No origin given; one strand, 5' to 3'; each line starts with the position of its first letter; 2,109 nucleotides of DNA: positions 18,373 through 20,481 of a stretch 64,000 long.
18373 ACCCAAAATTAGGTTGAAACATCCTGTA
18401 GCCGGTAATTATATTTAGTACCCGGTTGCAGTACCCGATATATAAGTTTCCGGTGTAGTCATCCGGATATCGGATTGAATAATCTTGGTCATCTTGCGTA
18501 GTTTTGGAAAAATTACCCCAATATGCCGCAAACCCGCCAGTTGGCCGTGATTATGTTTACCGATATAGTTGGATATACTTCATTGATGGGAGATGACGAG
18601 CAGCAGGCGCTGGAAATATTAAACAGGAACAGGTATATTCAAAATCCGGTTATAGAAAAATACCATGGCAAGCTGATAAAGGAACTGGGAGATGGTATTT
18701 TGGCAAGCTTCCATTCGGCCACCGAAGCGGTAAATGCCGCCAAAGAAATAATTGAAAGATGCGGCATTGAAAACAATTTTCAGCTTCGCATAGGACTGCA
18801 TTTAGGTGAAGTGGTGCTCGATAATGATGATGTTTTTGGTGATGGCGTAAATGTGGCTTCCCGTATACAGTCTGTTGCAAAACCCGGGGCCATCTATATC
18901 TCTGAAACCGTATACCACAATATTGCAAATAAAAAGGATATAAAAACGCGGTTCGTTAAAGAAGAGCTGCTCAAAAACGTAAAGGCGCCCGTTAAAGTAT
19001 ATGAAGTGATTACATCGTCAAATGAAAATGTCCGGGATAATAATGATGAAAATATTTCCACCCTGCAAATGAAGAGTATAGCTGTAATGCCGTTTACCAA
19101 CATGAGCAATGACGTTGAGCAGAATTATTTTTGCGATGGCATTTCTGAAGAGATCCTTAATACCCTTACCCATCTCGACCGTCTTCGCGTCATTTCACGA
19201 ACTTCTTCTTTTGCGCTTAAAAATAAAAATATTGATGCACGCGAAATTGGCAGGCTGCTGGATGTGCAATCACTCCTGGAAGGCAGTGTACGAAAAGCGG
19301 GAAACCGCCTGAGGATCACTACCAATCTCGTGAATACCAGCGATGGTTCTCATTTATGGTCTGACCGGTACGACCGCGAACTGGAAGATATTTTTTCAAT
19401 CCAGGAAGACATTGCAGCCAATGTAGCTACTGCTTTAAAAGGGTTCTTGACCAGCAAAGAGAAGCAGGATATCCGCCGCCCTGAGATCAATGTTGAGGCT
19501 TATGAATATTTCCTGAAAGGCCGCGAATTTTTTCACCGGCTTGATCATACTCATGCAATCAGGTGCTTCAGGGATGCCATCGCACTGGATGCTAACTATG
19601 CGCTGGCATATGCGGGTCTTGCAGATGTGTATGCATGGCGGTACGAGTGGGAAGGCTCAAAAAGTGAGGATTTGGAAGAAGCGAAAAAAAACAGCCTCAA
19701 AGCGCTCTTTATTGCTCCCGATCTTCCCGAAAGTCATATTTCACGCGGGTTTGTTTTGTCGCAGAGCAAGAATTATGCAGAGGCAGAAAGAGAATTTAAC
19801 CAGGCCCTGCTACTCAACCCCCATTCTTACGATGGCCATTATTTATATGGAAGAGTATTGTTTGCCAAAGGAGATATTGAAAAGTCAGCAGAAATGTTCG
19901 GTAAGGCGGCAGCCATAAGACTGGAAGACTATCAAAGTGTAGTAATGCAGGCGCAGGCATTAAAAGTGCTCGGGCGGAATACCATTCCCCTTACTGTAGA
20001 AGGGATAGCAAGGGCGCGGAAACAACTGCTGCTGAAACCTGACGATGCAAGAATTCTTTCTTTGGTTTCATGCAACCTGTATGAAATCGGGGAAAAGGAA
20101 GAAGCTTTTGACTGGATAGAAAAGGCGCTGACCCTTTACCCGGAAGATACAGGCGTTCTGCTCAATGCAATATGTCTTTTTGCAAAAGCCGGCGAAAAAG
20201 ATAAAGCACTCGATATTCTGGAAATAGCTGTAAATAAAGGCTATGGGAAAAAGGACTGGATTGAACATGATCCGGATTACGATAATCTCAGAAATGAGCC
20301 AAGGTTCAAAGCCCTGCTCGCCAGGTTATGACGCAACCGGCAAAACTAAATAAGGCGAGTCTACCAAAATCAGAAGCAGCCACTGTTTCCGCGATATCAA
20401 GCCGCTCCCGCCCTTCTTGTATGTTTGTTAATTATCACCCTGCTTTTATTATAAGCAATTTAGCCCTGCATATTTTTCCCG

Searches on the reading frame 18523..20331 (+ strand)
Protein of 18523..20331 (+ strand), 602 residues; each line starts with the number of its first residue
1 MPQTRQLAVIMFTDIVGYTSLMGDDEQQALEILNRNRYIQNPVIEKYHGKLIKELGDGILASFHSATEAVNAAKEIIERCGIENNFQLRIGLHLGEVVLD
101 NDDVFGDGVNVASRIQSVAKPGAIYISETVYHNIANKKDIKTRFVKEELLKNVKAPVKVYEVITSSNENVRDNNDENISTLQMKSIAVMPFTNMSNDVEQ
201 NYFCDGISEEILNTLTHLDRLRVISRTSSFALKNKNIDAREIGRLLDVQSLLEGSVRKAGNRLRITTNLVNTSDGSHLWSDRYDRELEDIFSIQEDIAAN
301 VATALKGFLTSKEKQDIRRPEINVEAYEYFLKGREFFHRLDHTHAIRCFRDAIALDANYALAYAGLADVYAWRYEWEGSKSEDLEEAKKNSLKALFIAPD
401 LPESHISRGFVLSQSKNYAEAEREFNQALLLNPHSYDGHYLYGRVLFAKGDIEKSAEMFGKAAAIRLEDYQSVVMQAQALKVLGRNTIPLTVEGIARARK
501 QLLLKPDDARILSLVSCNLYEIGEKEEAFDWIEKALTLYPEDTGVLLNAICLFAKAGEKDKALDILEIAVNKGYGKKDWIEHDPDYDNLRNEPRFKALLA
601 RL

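Call 79: search_protein_families(library=pfam, proteins=[window:18523-20331:+], max_evalue=0.00001)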
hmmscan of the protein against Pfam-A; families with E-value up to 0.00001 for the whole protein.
window:18523-20331:+ (602 aa): 11 families
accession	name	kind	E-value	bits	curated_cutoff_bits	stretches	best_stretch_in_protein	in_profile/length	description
PF00211.25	Guanylate_cyc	-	1.1e-16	61.3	21.9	1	7-160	8-179/183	Adenylate and Guanylate cyclase catalytic domain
PF07719.23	TPR_2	-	1.4e-14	53.4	27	0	402-434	1-33/34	Tetratricopeptide repeat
PF13181.12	TPR_8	-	3.5e-12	45.9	25.7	0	403-433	2-32/34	Tetratricopeptide repeat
PF14559.12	TPR_19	-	2.9e-11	43.9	25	1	414-465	3-54/68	Tetratricopeptide repeat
PF13414.12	TPR_11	-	1.4e-09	37.9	26.8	0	335-371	3-39/42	TPR repeat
PF13428.12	TPR_14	-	1.7e-09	37.9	23.5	0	404-444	3-43/44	Tetratricopeptide repeat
PF00515.34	TPR_1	-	2e-09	37.3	27.8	0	403-434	2-33/34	Tetratricopeptide repeat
PF13432.12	TPR_16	-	3.9e-08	34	32.7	0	416-461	11-56/65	Tetratricopeptide repeat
PF13431.12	TPR_17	-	6.1e-08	32.8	24.4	0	425-454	2-31/34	Tetratricopeptide repeat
PF13424.12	TPR_12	-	2e-07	31.5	30.1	0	406-465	7-74/77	Tetratricopeptide repeat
PF22316.2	ABhydrolase-like_N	-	5.3e-06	26.7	27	0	518-599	11-95/106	A/B hydrolase-like, N-terminal domain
